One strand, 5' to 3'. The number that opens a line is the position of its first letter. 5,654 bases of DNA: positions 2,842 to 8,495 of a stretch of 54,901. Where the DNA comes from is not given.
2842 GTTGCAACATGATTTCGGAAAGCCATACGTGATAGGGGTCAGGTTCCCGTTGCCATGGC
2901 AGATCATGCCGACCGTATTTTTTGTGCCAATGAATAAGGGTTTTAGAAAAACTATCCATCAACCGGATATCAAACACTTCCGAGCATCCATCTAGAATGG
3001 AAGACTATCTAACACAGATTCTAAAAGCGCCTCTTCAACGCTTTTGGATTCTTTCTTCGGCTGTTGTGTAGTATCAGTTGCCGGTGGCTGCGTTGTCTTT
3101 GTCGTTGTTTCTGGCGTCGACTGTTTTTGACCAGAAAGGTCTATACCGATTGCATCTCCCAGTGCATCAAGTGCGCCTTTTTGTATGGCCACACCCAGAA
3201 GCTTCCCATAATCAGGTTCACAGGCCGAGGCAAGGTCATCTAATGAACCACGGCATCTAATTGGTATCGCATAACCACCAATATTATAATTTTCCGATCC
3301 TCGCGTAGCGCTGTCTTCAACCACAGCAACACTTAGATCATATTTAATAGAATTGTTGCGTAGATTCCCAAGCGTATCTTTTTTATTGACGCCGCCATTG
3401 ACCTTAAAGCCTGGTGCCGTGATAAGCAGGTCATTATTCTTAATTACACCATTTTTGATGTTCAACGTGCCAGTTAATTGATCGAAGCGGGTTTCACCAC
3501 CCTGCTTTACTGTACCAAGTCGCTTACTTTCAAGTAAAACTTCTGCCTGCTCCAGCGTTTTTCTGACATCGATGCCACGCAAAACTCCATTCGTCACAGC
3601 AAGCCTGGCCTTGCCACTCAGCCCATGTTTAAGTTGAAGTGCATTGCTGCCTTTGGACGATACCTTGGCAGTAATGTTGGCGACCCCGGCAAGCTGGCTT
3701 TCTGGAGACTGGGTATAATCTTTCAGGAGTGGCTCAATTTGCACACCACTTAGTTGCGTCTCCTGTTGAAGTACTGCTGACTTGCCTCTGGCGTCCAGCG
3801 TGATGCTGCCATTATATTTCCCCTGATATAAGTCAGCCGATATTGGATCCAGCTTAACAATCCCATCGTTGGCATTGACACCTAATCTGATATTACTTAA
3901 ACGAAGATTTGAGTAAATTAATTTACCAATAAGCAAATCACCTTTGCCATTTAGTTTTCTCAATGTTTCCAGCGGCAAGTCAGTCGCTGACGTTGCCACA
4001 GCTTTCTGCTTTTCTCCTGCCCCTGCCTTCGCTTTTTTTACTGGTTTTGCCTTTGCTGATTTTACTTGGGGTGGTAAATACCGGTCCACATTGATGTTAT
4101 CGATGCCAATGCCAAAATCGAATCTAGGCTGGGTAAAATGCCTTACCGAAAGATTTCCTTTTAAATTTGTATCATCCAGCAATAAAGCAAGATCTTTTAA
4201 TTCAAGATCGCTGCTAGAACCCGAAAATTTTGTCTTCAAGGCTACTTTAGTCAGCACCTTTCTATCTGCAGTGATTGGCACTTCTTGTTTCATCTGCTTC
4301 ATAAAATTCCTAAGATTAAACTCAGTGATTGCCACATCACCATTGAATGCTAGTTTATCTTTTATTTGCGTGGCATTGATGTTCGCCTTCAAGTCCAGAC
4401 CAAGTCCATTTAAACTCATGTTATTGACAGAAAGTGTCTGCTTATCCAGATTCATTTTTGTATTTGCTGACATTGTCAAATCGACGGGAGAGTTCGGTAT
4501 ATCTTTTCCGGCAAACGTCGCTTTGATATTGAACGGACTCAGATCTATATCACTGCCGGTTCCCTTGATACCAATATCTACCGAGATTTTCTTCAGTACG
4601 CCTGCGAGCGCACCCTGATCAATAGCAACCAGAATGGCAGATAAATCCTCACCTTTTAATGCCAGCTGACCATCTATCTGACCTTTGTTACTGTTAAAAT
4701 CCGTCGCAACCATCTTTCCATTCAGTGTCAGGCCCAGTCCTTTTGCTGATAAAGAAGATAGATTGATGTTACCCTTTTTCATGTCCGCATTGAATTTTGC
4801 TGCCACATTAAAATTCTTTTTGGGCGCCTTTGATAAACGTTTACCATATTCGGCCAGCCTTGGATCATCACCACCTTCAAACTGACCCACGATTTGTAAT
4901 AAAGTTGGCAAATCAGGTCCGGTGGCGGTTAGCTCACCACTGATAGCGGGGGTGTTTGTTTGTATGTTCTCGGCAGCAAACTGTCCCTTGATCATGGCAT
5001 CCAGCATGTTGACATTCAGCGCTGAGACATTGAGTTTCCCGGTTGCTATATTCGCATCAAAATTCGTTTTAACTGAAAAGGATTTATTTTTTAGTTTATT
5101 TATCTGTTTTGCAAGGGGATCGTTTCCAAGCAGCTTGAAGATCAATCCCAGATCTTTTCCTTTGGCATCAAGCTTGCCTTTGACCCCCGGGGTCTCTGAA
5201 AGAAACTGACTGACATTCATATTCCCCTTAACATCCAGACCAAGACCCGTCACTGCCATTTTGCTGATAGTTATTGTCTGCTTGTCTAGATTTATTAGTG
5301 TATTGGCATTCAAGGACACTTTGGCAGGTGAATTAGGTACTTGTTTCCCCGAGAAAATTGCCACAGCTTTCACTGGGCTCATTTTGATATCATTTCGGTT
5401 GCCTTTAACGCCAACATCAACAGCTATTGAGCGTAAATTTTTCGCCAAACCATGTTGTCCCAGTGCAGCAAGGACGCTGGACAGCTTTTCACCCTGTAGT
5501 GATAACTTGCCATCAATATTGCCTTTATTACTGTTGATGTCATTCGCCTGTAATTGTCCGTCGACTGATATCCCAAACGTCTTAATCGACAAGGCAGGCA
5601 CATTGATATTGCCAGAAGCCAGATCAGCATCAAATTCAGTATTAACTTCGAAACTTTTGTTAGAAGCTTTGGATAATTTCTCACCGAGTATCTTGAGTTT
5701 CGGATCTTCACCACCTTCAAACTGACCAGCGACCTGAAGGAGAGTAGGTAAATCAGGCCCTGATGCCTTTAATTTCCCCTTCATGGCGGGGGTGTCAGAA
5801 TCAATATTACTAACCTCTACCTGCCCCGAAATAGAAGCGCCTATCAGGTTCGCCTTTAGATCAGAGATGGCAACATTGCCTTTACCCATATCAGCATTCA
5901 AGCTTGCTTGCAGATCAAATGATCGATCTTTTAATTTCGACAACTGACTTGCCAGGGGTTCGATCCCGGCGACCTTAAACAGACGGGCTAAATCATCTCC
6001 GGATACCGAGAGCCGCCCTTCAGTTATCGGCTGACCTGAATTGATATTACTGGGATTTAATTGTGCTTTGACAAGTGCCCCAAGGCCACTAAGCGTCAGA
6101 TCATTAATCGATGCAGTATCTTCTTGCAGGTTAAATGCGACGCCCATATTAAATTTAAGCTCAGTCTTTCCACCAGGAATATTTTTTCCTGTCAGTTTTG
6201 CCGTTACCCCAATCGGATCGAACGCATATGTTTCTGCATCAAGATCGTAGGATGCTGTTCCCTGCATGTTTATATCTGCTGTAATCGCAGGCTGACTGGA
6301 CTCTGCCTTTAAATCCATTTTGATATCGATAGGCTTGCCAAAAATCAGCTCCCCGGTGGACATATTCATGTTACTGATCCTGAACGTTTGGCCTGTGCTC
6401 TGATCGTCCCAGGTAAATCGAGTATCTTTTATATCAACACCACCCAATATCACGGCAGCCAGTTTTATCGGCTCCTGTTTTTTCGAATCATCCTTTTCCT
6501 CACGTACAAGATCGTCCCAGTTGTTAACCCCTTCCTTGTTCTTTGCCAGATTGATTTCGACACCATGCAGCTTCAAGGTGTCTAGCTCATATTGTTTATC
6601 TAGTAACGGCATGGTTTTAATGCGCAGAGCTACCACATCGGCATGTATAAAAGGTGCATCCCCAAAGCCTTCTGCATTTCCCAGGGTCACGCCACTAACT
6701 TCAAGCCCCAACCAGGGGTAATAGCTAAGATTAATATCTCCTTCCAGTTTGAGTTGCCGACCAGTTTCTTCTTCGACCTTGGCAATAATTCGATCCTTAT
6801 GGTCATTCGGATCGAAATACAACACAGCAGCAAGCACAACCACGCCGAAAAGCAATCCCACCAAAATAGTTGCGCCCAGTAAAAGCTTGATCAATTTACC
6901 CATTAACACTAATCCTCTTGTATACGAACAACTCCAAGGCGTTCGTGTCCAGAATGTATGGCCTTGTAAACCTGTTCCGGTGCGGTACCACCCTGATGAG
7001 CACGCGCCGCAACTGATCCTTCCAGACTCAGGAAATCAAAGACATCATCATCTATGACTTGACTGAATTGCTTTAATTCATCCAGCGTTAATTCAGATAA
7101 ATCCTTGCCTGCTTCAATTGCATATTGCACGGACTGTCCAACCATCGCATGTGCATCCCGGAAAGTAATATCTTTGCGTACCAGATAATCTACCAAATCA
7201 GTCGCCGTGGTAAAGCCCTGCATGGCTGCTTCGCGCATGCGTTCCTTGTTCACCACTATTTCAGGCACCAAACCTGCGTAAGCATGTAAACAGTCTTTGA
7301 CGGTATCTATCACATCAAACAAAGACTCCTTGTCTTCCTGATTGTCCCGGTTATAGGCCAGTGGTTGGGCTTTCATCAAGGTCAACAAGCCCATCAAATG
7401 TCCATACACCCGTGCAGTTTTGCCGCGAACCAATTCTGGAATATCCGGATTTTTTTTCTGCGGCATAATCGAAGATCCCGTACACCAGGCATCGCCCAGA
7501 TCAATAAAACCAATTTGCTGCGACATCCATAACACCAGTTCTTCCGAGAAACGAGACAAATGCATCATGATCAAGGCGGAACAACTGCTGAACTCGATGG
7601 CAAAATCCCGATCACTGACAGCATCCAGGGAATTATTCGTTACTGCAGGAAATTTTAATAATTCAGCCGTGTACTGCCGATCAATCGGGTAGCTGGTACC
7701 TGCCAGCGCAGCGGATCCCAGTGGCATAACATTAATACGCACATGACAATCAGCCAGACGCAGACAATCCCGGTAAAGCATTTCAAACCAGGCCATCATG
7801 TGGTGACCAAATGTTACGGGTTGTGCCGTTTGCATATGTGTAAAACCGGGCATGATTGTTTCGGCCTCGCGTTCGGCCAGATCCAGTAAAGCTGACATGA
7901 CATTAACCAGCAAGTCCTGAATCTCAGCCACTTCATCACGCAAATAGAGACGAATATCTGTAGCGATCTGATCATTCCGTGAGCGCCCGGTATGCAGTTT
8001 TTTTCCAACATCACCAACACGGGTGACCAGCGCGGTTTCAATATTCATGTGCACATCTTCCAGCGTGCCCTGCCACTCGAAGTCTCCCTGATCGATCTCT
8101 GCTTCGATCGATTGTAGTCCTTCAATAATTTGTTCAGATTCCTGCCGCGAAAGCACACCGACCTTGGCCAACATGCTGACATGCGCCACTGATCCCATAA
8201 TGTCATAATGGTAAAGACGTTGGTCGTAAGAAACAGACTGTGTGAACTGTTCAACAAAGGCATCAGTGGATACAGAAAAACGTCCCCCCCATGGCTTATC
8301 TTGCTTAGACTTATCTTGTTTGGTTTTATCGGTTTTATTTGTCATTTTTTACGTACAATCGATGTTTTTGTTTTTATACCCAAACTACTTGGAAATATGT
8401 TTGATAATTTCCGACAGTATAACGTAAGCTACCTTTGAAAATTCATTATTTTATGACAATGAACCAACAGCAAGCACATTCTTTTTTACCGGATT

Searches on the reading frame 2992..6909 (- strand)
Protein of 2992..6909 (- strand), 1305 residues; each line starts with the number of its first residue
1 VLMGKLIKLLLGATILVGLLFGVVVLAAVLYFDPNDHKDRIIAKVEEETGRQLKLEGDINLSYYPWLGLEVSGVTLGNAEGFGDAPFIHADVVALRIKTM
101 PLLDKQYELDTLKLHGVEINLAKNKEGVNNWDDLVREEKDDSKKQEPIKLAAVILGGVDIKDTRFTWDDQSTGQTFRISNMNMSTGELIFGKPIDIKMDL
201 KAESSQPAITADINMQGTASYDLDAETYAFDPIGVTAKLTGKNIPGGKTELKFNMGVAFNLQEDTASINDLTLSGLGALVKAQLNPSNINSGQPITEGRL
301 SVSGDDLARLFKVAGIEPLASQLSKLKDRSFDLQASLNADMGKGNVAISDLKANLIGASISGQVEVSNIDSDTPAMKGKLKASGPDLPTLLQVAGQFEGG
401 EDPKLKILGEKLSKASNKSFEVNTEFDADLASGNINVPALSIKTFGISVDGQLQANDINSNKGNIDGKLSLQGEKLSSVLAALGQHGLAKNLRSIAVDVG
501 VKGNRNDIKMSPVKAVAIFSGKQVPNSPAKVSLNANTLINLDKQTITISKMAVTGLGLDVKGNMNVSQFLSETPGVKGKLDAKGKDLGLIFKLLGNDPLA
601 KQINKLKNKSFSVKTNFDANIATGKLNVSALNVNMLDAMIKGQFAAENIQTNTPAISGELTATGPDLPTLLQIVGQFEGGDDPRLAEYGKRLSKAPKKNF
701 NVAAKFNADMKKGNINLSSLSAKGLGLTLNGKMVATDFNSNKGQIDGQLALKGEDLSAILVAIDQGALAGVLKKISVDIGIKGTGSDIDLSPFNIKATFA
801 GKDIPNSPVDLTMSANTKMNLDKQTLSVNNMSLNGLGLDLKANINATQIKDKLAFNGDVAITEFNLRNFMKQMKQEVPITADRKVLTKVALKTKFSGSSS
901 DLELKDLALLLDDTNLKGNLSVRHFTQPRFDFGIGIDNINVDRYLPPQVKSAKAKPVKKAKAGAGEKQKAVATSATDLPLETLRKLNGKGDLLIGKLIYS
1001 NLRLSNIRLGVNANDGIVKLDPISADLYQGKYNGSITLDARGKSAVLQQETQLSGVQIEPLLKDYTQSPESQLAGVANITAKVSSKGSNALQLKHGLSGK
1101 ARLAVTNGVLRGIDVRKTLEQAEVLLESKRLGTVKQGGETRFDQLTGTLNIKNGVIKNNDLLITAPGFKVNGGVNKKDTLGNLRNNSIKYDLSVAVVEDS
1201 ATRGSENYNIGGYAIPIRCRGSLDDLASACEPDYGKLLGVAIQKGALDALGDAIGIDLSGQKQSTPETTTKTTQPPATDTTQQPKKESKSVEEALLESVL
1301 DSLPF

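Call 22: search_protein_families(library=pfam, proteins=[window:2992-6909:-], max_evalue=0.0001)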
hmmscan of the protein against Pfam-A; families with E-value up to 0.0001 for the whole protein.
window:2992-6909:- (1305 aa): 1 family
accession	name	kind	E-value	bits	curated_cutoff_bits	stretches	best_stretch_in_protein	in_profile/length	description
PF05170.20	AsmA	-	2.3e-72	245.1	29.8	2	604-1161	136-607/607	AsmA family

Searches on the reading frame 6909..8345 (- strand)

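Call 22: search_protein_families(library=pfam, proteins=[window:6909-8345:-], max_evalue=0.0001)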
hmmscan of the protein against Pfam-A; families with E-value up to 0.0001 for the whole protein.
window:6909-8345:- (478 aa): 2 families
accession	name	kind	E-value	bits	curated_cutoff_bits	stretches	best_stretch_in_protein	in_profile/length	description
PF00206.25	Lyase_1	-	6.2e-74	249.6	27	1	21-315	1-312/312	Lyase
PF14698.11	ASL_C2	-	2.1e-26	92.6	27.3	1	378-446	1-69/69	Argininosuccinate lyase C-terminal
